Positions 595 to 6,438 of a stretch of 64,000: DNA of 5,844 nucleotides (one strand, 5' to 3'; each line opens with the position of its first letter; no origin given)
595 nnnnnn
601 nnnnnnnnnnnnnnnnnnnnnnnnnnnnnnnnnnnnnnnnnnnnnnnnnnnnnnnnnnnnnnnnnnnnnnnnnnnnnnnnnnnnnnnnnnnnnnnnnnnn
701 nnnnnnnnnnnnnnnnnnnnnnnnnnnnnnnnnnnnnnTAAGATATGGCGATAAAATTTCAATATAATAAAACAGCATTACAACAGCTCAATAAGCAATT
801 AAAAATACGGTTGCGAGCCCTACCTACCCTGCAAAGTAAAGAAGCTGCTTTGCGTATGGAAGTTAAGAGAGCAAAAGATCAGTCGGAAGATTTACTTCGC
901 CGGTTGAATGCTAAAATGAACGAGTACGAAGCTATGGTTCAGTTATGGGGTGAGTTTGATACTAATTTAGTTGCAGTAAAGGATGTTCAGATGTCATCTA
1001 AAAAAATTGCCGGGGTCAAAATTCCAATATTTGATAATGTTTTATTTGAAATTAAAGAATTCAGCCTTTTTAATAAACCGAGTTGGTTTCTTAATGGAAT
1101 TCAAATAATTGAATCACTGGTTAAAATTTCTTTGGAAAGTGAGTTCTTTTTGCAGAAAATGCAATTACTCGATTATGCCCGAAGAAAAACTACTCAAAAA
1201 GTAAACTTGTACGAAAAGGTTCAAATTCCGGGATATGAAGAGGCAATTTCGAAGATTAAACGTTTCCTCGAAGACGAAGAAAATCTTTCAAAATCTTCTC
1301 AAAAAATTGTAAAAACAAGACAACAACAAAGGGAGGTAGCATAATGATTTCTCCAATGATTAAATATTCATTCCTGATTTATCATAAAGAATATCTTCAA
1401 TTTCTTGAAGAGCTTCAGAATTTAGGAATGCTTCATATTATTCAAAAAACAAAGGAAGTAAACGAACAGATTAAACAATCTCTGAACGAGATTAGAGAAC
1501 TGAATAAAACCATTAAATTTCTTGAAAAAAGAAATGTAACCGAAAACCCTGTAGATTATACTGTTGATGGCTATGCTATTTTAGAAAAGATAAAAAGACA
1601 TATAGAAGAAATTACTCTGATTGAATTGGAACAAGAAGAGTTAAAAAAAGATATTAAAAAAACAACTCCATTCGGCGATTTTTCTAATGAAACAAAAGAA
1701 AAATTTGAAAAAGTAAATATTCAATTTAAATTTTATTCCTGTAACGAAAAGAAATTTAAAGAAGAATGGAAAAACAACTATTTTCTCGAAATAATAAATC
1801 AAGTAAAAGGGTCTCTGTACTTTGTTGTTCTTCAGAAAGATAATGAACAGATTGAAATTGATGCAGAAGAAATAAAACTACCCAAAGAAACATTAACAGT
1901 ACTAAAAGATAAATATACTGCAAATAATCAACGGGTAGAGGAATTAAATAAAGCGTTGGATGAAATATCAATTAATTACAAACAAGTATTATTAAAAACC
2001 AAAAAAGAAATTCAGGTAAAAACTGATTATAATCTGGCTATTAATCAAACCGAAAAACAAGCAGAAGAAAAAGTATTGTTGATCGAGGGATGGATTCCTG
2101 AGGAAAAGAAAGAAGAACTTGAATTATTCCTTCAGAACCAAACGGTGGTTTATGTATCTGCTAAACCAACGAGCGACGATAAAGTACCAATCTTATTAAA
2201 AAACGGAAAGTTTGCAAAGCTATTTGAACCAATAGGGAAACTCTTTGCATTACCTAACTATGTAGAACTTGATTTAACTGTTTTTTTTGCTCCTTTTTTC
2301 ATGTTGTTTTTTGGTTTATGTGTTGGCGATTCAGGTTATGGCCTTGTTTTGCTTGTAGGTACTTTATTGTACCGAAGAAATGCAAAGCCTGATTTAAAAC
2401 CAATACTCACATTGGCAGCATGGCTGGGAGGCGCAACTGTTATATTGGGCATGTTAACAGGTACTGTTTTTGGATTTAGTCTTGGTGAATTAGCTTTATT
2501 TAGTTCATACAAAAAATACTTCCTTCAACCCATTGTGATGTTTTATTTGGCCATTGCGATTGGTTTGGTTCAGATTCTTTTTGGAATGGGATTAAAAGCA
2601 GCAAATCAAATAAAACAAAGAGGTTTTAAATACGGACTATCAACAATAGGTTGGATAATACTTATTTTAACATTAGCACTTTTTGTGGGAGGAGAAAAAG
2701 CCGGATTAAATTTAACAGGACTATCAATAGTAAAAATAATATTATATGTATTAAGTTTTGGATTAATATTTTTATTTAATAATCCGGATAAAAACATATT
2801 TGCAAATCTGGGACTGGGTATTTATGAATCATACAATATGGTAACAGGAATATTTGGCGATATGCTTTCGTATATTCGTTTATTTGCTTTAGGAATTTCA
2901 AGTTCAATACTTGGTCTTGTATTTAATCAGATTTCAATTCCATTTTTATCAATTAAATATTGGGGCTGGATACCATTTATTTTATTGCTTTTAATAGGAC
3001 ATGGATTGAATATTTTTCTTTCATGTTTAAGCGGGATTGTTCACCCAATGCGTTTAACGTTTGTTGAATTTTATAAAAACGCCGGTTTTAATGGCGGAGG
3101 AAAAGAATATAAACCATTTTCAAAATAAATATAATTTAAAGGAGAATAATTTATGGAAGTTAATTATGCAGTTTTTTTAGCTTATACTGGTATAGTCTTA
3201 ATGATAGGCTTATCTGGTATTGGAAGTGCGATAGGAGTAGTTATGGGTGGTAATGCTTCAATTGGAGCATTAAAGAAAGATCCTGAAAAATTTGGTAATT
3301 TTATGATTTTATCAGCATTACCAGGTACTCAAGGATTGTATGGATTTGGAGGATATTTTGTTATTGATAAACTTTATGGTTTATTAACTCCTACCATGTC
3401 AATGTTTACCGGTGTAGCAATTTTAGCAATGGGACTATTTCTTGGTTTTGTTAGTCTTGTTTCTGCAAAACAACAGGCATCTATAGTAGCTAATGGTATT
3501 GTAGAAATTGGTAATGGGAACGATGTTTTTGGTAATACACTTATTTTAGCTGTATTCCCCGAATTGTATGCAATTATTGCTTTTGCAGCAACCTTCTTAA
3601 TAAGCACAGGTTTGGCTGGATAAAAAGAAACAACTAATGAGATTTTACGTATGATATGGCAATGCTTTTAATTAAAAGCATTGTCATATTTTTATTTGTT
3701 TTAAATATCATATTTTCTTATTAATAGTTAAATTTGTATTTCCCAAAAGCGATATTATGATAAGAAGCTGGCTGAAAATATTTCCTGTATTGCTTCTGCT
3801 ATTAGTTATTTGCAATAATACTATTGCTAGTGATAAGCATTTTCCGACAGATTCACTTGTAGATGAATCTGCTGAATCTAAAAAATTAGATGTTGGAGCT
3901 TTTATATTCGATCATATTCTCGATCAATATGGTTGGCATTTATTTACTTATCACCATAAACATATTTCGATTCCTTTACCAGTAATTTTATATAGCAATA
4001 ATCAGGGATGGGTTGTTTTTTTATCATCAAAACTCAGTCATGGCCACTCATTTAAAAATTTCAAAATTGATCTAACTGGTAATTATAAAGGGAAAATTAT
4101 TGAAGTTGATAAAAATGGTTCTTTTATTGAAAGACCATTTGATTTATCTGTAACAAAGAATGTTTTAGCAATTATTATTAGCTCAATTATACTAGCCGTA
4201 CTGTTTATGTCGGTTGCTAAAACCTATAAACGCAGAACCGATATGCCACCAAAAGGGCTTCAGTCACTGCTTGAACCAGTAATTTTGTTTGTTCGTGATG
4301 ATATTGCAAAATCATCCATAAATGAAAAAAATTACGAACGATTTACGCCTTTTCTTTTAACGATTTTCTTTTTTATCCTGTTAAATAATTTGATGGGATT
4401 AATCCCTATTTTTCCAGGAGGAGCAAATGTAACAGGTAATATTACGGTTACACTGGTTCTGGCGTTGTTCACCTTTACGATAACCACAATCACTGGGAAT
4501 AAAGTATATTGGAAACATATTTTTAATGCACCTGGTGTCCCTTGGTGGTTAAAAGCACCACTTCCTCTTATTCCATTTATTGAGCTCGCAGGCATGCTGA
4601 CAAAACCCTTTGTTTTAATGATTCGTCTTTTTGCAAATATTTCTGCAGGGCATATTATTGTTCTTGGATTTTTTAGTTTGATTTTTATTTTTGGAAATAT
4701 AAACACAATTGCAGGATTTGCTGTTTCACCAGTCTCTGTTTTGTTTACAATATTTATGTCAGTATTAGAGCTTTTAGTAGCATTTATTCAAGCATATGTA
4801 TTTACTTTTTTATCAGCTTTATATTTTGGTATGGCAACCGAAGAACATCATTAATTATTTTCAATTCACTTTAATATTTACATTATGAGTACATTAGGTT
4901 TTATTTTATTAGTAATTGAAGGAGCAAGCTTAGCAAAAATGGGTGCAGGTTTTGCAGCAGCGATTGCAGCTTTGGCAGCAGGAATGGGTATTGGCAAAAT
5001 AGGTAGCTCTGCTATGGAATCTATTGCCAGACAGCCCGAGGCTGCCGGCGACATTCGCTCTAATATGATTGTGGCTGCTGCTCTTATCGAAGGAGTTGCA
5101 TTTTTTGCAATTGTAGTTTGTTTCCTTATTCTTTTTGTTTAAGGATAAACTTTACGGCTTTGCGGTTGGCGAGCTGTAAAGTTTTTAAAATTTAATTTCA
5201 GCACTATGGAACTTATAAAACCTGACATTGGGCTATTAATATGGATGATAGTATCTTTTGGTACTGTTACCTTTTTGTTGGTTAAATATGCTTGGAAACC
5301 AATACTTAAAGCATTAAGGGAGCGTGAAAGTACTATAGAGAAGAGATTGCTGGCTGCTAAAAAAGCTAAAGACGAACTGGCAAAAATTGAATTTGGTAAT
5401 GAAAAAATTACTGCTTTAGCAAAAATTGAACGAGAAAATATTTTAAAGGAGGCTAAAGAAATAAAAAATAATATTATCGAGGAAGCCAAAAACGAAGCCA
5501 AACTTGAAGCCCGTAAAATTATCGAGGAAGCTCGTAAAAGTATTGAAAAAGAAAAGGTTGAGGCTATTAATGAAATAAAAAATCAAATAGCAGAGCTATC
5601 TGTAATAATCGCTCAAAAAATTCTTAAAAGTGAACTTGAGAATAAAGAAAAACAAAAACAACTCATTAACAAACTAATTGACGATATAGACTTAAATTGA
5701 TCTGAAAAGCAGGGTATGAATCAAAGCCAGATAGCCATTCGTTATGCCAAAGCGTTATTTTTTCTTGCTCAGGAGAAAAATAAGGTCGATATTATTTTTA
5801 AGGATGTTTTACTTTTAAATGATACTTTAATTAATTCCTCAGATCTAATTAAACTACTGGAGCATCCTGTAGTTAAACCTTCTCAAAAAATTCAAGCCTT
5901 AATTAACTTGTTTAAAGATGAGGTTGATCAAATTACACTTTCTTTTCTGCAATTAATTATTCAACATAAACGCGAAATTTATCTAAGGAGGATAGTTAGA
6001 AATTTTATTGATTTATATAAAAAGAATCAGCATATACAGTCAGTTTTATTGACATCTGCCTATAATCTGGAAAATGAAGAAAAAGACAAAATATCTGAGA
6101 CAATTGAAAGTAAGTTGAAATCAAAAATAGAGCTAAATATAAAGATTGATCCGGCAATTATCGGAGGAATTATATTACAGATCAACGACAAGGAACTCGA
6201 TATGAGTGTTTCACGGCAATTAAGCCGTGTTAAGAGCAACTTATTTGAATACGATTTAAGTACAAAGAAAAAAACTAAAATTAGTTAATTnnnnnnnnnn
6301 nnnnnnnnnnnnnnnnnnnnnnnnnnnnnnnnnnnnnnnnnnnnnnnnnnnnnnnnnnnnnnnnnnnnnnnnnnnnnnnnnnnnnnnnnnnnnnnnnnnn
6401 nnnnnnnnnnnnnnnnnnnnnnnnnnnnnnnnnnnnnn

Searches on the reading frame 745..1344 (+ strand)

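Call 73: search_protein_families(library=pfam, proteins=[window:745-1344:+], max_evalue=0.000001)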
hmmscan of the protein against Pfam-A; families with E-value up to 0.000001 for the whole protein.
window:745-1344:+ (199 aa): 1 family
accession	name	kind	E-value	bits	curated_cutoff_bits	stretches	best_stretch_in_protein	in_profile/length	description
PF01813.22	ATP-synt_D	-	3e-37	128.8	25.7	1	12-190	2-195/196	ATP synthase subunit D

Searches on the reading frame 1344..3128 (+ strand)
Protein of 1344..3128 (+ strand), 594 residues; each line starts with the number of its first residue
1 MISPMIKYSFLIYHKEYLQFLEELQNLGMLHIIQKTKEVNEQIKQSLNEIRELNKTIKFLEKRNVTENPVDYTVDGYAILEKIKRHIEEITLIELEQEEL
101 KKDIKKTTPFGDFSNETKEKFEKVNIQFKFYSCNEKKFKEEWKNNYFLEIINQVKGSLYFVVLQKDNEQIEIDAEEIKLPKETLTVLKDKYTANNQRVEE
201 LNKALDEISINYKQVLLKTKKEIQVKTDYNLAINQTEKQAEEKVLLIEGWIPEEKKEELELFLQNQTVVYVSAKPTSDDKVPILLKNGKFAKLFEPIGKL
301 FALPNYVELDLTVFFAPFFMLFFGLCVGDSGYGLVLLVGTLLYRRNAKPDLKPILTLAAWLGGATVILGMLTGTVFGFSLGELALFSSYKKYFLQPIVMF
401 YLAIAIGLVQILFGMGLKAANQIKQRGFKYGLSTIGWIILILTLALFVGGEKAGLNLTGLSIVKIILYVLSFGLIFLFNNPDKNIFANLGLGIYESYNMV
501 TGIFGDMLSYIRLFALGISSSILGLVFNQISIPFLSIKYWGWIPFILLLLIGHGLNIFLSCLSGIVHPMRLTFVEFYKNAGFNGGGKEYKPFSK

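Call 73: search_protein_families(library=pfam, proteins=[window:1344-3128:+], max_evalue=0.000001)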
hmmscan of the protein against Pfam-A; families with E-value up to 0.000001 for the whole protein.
window:1344-3128:+ (594 aa): 1 family
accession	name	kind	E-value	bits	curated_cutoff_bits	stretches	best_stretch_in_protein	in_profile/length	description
PF01496.24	V_ATPase_I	-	2.3e-15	56.1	30.7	1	180-342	248-412/815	V-type ATPase 116kDa subunit family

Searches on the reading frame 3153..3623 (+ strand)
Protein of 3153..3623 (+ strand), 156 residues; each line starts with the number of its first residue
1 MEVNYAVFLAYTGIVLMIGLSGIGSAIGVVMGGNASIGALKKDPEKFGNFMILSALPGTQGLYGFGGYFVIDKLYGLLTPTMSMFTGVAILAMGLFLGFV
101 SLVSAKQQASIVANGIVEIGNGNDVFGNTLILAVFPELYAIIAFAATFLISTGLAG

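Call 73: search_protein_families(library=pfam, proteins=[window:3153-3623:+], max_evalue=0.000001)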
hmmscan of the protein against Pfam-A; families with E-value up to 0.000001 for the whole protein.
window:3153-3623:+ (156 aa): 1 family
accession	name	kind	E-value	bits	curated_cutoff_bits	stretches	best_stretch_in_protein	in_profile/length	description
PF00137.26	ATP-synt_C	-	3.7e-23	82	24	2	13-70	2-59/60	ATP synthase subunit C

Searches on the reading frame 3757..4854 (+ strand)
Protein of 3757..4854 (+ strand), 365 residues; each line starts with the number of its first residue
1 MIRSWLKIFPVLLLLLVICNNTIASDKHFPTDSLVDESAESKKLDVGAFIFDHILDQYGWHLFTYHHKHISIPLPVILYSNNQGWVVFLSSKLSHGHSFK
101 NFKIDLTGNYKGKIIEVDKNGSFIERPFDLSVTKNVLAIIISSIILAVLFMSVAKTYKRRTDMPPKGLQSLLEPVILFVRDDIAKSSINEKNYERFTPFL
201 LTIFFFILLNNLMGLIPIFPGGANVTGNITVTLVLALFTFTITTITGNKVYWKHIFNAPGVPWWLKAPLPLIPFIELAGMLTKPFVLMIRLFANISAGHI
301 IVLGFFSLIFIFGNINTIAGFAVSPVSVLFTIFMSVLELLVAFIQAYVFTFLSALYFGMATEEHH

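Call 73: search_protein_families(library=pfam, proteins=[window:3757-4854:+], max_evalue=0.000001)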
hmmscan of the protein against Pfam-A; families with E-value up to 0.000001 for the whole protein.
window:3757-4854:+ (365 aa): 1 family
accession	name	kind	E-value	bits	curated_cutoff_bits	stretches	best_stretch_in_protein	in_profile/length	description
PF00119.25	ATP-synt_A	-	1.8e-56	191.9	33.9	1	138-357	3-216/217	ATP synthase A chain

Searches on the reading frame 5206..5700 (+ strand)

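Call 73: search_protein_families(library=pfam, proteins=[window:5206-5700:+], max_evalue=0.000001)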
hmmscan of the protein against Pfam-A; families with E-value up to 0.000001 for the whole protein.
window:5206-5700:+ (164 aa): 1 family
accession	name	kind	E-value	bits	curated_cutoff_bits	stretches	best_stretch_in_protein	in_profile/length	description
PF00430.23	ATP-synt_B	-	4.3e-22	79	28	1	11-140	2-131/132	ATP synthase B/B' CF(0)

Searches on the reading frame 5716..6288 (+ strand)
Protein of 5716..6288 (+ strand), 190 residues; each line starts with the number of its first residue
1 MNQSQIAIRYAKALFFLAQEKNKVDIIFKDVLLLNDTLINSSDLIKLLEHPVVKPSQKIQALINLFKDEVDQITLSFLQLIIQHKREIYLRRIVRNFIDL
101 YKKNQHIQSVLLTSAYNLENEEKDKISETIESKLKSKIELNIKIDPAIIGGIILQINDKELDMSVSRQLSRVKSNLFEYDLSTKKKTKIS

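Call 73: search_protein_families(library=pfam, proteins=[window:5716-6288:+], max_evalue=0.000001)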
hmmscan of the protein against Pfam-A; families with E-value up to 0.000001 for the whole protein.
window:5716-6288:+ (190 aa): 1 family
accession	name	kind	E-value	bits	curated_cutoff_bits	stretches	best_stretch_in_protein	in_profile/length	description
PF00213.23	OSCP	-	1.1e-44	152.9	22.3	1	6-176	1-172/172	ATP synthase delta (OSCP) subunit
